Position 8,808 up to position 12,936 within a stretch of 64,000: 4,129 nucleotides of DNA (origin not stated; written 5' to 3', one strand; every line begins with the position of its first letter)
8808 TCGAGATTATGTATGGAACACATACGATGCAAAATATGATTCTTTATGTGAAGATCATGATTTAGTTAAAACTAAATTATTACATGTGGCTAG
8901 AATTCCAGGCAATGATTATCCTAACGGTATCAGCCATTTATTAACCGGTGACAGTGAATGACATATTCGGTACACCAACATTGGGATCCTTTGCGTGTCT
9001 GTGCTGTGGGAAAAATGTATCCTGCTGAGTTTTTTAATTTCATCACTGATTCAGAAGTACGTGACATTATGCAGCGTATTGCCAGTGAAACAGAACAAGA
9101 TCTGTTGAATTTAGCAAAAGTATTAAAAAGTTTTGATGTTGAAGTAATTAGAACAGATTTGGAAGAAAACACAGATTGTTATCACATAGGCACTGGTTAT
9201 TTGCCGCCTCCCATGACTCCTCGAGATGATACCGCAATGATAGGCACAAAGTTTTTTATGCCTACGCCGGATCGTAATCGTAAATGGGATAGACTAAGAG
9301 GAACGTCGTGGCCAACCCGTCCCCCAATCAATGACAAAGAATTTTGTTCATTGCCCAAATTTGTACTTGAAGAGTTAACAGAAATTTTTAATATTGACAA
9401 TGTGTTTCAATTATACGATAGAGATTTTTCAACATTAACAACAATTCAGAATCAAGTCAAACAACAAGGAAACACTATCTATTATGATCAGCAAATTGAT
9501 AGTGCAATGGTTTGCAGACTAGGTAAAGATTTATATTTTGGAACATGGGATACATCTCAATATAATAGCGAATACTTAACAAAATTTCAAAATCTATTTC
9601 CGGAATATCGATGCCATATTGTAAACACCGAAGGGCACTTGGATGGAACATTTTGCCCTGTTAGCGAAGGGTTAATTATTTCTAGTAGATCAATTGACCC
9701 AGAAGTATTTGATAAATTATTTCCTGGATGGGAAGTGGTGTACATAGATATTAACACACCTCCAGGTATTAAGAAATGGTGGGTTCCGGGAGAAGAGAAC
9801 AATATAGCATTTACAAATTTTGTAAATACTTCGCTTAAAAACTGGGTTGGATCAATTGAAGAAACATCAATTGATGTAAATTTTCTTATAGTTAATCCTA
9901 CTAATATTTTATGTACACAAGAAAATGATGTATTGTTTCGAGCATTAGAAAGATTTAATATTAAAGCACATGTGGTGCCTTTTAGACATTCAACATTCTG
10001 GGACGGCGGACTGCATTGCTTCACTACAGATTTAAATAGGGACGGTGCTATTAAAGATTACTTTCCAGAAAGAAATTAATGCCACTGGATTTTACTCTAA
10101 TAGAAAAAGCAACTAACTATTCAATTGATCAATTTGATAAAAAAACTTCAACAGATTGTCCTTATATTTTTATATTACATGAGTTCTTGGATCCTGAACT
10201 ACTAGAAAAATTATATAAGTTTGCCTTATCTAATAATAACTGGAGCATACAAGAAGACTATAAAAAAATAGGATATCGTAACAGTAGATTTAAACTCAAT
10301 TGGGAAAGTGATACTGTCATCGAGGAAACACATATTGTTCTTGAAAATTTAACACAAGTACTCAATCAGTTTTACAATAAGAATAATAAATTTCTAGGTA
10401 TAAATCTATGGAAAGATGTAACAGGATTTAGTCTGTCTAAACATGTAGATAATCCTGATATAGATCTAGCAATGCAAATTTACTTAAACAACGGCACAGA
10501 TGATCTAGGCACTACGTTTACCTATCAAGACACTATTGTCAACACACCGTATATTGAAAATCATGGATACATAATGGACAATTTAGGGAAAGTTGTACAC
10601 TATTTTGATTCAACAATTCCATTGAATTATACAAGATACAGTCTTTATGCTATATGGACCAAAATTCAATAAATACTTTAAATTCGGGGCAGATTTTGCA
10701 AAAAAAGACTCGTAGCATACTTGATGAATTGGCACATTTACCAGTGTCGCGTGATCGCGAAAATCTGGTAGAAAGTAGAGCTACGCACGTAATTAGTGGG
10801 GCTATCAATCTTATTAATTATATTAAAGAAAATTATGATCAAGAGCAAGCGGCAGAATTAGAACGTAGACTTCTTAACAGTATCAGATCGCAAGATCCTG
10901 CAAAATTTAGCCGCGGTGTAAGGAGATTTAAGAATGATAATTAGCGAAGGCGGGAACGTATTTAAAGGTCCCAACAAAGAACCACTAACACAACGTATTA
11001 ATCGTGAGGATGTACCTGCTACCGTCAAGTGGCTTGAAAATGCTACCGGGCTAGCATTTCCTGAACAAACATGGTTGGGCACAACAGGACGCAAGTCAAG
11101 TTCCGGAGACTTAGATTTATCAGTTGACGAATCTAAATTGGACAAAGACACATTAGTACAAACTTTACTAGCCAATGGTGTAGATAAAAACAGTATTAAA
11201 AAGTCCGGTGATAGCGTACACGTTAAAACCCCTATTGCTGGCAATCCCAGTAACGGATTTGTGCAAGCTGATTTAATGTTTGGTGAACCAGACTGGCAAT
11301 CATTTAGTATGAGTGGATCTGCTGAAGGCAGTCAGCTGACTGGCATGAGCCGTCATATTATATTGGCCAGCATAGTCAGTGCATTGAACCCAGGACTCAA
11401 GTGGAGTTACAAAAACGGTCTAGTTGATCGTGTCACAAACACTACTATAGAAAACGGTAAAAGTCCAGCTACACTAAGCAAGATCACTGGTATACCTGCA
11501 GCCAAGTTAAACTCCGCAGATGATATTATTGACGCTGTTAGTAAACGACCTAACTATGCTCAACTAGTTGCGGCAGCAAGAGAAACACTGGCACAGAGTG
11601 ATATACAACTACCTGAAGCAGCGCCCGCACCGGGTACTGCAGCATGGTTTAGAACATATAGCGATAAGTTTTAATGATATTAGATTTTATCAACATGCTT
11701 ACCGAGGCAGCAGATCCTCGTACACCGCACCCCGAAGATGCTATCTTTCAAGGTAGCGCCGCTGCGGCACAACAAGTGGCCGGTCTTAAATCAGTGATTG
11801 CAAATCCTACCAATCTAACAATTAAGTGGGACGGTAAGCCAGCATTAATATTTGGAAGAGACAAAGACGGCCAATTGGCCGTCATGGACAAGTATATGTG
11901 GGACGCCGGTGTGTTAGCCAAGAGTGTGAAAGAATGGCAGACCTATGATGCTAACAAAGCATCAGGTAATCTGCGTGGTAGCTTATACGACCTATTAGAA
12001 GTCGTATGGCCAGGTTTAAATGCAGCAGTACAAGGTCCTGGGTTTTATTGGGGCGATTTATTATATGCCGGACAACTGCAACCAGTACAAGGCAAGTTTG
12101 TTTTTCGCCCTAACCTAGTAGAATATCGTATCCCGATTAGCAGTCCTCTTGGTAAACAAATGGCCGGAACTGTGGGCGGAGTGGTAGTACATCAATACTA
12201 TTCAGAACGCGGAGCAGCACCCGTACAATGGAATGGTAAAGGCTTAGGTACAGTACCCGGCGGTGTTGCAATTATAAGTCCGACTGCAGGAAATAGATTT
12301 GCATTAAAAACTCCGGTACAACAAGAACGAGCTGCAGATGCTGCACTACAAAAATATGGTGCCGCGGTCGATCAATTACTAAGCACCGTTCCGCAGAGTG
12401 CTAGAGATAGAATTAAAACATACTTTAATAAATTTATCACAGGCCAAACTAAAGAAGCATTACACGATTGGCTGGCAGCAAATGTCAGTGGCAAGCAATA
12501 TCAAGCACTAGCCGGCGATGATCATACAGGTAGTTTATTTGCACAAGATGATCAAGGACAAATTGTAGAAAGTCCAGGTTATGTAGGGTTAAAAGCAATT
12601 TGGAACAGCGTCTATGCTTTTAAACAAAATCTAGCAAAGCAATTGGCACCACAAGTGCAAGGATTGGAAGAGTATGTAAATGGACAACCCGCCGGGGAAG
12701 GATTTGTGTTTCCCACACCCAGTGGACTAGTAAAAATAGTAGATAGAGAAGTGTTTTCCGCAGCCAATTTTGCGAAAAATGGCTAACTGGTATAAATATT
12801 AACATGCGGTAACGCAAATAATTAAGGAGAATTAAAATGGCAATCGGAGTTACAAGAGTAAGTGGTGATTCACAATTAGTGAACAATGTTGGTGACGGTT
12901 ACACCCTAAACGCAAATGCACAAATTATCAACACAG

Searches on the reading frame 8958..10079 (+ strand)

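Call 43: search_protein_families(library=phrogs, proteins=[window:8958-10079:+], max_evalue=0.00001)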
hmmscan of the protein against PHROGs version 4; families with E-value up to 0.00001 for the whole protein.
window:8958-10079:+ (373 aa): 1 family
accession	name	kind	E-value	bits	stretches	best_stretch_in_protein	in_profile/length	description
phrog_25854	-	unknown function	1.2e-17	65.3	1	172-365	146-319/323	-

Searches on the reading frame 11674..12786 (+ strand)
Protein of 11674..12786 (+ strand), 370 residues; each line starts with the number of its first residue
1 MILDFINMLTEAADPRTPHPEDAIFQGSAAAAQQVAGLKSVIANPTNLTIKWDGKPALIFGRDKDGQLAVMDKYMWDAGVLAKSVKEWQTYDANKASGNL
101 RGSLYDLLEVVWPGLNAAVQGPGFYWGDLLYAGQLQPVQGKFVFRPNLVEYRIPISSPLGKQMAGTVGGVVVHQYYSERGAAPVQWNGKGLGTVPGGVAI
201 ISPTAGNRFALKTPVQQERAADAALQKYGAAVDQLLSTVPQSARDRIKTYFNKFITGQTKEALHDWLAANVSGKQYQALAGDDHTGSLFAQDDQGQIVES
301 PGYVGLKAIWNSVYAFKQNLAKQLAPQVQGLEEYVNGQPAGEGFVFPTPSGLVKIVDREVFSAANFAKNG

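Call 43: search_protein_families(library=phrogs, proteins=[window:11674-12786:+], max_evalue=0.00001)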
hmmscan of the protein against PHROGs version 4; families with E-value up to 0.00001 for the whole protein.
window:11674-12786:+ (370 aa): 1 family
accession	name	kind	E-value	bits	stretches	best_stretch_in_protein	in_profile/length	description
phrog_455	-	unknown function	7.4e-27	96.1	2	127-368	130-336/764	-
